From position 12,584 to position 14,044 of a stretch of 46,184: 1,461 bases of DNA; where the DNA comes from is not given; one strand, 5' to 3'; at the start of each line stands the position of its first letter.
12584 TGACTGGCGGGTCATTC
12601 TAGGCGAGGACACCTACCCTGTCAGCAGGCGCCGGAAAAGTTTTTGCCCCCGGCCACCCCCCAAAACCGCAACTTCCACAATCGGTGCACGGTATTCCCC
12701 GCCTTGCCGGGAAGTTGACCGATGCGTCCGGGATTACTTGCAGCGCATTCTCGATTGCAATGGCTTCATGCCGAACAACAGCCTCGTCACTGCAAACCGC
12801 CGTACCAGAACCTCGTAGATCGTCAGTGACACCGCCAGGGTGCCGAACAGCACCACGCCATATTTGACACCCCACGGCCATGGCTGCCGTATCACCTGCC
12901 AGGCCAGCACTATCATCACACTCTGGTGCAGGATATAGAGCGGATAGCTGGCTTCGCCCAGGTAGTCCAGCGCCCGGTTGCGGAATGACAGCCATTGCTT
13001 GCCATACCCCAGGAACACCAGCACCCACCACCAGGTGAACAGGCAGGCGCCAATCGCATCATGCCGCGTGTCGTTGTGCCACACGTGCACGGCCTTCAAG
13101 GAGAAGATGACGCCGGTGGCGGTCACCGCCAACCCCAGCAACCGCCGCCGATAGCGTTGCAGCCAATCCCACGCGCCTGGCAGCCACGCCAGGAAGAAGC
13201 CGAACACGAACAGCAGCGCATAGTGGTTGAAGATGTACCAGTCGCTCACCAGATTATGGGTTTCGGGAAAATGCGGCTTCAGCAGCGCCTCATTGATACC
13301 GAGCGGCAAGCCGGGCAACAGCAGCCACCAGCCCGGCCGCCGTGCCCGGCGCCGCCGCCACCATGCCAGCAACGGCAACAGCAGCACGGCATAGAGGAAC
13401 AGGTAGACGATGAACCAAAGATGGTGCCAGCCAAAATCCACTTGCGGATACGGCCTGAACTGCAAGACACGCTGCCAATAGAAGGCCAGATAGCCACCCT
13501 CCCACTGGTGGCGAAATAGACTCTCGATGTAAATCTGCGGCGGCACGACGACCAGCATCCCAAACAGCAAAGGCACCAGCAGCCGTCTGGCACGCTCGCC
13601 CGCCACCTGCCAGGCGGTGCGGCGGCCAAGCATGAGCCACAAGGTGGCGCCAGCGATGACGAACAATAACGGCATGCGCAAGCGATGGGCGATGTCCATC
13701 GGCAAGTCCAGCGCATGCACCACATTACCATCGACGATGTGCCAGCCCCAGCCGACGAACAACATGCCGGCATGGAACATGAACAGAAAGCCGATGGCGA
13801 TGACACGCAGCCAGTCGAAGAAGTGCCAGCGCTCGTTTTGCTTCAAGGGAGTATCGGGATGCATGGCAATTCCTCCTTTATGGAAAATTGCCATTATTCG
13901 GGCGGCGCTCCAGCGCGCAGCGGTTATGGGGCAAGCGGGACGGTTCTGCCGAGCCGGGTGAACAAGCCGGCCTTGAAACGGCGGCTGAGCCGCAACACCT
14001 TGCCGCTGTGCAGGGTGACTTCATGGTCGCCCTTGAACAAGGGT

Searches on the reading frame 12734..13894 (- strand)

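Call 50: search_protein_families(library=pfam, proteins=[window:12734-13894:-], max_evalue=0.00001)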
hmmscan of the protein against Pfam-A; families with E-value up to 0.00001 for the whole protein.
window:12734-13894:- (386 aa): 1 family
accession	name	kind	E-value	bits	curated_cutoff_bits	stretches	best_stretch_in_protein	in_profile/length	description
PF01757.29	Acyl_transf_3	-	1.7e-28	100.1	31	1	24-360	2-325/326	Acyltransferase domain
